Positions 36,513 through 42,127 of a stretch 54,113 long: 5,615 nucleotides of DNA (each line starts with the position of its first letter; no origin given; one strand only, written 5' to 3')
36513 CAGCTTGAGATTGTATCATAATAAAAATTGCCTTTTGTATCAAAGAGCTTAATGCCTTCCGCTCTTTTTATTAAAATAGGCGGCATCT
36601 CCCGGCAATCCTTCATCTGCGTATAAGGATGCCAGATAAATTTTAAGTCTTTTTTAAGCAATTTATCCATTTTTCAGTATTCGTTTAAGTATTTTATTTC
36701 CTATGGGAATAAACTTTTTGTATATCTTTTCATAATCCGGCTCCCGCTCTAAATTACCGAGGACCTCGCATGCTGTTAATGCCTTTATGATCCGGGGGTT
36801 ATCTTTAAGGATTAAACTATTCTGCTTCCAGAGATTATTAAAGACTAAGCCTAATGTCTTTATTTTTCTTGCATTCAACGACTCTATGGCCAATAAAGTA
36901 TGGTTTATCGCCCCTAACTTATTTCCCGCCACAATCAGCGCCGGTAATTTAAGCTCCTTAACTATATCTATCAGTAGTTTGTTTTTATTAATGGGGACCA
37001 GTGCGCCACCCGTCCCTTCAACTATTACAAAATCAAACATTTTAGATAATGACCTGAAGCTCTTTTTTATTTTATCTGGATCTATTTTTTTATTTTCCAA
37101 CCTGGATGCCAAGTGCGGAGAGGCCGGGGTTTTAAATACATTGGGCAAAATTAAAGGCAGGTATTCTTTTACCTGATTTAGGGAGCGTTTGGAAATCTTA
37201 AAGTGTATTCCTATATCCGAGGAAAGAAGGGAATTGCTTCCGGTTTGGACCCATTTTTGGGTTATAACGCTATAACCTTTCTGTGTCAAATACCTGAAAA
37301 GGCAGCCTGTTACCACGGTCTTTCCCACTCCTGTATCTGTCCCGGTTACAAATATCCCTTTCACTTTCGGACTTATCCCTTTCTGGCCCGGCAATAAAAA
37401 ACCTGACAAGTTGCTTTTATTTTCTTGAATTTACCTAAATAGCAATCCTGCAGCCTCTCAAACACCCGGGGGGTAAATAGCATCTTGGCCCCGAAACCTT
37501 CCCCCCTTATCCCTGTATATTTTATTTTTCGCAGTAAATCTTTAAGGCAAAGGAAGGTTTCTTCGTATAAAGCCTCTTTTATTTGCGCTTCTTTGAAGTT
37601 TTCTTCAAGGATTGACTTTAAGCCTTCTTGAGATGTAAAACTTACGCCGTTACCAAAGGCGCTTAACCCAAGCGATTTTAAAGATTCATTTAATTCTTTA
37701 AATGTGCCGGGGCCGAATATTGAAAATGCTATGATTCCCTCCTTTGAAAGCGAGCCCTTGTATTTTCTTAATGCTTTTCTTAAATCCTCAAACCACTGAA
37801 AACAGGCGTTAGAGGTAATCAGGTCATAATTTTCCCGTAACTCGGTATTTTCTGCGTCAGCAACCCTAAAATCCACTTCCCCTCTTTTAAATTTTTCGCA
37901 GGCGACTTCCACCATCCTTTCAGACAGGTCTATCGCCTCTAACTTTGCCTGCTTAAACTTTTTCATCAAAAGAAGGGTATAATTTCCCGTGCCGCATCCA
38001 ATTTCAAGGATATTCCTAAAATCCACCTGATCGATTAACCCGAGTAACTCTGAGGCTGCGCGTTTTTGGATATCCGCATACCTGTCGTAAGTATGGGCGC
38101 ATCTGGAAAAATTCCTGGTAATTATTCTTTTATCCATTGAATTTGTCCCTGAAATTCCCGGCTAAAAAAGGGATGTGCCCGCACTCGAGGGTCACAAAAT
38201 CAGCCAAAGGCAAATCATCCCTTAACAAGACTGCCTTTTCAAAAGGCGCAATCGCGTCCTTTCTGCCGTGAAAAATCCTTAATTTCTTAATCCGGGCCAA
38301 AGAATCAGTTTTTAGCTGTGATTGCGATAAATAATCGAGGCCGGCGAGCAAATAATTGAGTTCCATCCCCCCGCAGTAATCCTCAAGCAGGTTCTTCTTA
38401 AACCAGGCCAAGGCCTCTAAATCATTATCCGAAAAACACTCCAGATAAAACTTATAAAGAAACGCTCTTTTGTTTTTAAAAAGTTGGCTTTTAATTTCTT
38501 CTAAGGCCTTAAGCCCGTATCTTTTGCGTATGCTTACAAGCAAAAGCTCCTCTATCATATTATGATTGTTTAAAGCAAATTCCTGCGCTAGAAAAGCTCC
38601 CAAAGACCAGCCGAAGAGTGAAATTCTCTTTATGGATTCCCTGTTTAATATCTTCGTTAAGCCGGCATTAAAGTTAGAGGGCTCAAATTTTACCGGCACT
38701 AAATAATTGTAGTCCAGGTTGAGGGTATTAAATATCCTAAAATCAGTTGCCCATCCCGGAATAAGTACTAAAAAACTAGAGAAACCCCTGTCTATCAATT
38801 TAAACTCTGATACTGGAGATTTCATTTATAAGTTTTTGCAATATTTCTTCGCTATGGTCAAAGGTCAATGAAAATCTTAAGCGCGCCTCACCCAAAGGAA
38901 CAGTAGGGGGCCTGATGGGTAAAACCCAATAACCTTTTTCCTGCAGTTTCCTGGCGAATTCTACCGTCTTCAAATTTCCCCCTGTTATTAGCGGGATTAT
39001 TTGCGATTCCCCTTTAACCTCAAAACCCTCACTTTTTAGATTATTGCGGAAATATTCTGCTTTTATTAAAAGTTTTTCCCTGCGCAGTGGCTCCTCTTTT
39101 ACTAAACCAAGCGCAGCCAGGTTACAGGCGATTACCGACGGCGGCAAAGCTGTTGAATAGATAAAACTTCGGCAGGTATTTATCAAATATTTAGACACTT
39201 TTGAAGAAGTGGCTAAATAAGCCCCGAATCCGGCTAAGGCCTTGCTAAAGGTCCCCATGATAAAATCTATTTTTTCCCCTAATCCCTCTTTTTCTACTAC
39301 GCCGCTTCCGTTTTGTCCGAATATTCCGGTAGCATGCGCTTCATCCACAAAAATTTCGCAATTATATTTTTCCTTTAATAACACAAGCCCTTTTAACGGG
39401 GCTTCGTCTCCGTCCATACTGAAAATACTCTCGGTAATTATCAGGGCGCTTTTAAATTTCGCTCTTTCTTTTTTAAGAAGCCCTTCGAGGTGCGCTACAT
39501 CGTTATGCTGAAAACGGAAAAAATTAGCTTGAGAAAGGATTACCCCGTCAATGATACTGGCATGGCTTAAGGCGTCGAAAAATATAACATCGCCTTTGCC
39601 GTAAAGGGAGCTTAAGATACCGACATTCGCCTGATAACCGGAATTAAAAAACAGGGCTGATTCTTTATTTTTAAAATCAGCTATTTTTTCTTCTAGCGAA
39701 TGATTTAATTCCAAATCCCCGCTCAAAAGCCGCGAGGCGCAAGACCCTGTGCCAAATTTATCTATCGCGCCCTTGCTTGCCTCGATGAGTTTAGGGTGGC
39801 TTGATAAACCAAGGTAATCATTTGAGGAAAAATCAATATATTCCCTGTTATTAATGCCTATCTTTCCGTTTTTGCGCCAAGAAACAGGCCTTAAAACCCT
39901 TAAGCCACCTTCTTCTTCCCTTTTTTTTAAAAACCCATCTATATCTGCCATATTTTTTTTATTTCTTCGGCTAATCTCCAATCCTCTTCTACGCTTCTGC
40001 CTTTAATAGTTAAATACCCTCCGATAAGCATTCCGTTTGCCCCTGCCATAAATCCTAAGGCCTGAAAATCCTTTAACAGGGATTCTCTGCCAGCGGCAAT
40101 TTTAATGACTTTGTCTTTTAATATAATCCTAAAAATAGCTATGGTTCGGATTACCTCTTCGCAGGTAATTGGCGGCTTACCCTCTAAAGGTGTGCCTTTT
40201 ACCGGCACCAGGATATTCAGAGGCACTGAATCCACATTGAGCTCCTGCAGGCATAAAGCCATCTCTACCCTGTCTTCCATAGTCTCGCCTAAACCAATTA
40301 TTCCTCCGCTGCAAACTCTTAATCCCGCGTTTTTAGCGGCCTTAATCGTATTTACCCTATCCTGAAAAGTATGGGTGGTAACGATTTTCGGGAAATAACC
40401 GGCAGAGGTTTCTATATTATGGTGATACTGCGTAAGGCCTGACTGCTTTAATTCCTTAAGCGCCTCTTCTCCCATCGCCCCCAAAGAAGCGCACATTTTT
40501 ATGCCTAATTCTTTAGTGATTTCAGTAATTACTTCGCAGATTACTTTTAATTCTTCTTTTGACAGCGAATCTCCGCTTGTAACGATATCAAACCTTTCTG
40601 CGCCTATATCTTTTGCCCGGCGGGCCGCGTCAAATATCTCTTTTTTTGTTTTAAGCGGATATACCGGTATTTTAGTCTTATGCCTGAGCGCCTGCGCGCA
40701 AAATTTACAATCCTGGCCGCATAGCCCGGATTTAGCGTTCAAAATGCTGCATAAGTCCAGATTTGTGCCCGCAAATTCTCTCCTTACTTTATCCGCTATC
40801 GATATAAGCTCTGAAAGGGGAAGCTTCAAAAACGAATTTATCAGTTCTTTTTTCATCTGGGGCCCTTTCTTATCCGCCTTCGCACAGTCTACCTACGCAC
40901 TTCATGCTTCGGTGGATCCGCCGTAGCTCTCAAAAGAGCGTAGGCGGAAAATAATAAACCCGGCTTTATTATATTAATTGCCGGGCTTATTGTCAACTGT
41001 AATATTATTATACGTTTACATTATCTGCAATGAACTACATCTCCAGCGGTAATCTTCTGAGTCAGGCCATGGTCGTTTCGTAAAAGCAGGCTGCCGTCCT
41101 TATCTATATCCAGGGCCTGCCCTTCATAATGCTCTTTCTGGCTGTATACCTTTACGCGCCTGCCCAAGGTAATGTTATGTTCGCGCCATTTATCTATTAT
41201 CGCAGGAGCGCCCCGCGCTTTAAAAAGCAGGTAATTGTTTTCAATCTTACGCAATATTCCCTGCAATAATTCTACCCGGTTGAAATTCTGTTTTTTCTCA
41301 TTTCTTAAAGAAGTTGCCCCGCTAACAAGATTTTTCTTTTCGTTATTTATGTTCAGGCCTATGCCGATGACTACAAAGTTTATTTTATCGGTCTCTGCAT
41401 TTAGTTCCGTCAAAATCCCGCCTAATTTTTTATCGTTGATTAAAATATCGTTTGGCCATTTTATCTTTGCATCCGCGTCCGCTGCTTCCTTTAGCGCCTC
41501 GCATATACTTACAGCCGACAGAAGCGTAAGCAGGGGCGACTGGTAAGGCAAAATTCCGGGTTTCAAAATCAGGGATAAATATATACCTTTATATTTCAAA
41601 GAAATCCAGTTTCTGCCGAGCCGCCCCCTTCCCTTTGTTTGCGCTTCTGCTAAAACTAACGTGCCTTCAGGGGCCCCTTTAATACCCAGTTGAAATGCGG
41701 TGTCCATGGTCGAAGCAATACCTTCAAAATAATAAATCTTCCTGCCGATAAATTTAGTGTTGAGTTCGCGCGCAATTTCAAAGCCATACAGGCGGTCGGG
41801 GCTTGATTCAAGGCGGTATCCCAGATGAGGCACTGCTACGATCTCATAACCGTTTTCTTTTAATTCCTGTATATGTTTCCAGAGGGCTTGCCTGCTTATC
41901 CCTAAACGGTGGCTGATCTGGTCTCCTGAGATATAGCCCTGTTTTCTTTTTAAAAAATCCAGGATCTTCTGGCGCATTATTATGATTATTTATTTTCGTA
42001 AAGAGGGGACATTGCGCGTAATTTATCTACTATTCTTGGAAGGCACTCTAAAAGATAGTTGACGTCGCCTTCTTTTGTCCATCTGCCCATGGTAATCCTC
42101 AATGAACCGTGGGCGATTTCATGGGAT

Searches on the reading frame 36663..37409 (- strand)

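Call 40: search_protein_families(library=pfam, proteins=[window:36663-37409:-], max_evalue=0.01)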
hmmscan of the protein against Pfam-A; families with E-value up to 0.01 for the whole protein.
window:36663-37409:- (248 aa): 4 families
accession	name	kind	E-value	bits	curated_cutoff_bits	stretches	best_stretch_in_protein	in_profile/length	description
PF13500.12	AAA_26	-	7.4e-44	150.4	27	1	17-227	1-195/198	AAA domain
PF01656.29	CbiA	-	1.9e-08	34.7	25.4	1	19-232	1-121/125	CobQ/CobB/MinD/ParA nucleotide binding domain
PF07755.17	DUF1611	-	0.00046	20.1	25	1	15-69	11-62/201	Domain of unknown function (DUF1611_C) P-loop domain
PF13191.12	AAA_16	-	0.0028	18.6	32.6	1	18-62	26-64/167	AAA ATPase domain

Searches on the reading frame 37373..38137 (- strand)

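Call 79: search_protein_families(library=pfam, proteins=[window:37373-38137:-])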
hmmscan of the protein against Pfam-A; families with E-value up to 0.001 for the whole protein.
window:37373-38137:- (254 aa): 10 families
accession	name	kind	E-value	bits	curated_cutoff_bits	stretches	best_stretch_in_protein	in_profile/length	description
PF08241.18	Methyltransf_11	-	1.5e-18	67.7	21.2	1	44-138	1-95/95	Methyltransferase domain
PF13649.12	Methyltransf_25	-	1.6e-18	67.6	27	1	43-134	1-97/97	Methyltransferase domain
PF13489.12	Methyltransf_23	-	3.9e-16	59.6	27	1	13-179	9-156/164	Methyltransferase domain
PF08242.18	Methyltransf_12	-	1.1e-15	58.6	30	1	44-136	1-98/98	Methyltransferase domain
PF13847.12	Methyltransf_31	-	5.8e-15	55.7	27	1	42-178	6-142/145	Methyltransferase domain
PF05175.20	MTS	-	3.3e-08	33.8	23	1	31-114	23-109/170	Methyltransferase small domain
PF01209.24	Ubie_methyltran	-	3.1e-07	30.4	20.1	1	41-134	49-147/233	ubiE/COQ5 methyltransferase family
PF01728.25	FtsJ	-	0.00023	21.6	24.1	1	25-112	3-100/181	FtsJ-like methyltransferase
PF03848.20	TehB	-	0.00024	21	20.4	1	26-117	17-109/193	Tellurite resistance protein TehB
PF05401.17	NodS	-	0.00031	21.1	24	1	24-124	28-130/201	Nodulation protein S (NodS)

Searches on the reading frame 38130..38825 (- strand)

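Call 79: search_protein_families(library=pfam, proteins=[window:38130-38825:-])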
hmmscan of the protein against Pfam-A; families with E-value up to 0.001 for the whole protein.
window:38130-38825:- (231 aa): 2 families
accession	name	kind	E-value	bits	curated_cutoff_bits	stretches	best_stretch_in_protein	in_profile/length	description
PF00561.26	Abhydrolase_1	-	0.00011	22.4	25.8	0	56-136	59-137/245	alpha/beta hydrolase fold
PF12697.13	Abhydrolase_6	-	0.00038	21.6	26.3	1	63-221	61-208/217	Alpha/beta hydrolase family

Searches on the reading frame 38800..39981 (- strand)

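Call 79: search_protein_families(library=pfam, proteins=[window:38800-39981:-])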
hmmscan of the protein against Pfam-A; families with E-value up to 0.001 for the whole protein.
window:38800-39981:- (393 aa): 1 family
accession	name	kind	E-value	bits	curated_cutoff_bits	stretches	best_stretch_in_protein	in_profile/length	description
PF00155.27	Aminotran_1_2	-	2.6e-56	191.8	19.7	1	47-388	2-361/361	Aminotransferase class I and II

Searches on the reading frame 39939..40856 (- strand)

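Call 79: search_protein_families(library=pfam, proteins=[window:39939-40856:-])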
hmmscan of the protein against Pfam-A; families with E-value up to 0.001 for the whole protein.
window:39939-40856:- (305 aa): 2 families
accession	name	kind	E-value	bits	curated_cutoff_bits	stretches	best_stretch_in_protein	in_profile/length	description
PF04055.27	Radical_SAM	-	9e-24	84.9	29.5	1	45-200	6-163/166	Radical SAM superfamily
PF06968.18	BATS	-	3.2e-23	82.1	22.2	1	212-297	1-83/88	Biotin and Thiamin Synthesis associated domain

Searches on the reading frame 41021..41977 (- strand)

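Call 79: search_protein_families(library=pfam, proteins=[window:41021-41977:-])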
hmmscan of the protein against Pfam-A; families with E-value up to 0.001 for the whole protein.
window:41021-41977:- (318 aa): 5 families
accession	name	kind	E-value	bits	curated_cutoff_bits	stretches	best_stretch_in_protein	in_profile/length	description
PF03099.24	BPL_LplA_LipB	-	2.8e-22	79.5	21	1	85-209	3-133/133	Biotin/lipoate A/B protein ligase family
PF08279.18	HTH_11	-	3.3e-17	62.5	25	1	2-55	2-55/55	HTH domain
PF02237.23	BPL_C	-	1.2e-09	38.3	21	1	270-316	1-47/48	Biotin protein ligase C terminal domain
PF16917.10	BPL_LplA_LipB_2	-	2.9e-08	33.9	27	1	125-265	35-182/183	Biotin/lipoate A/B protein ligase family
PF13412.12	HTH_24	-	4.4e-08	33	21.9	1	3-44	6-46/48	Winged helix-turn-helix DNA-binding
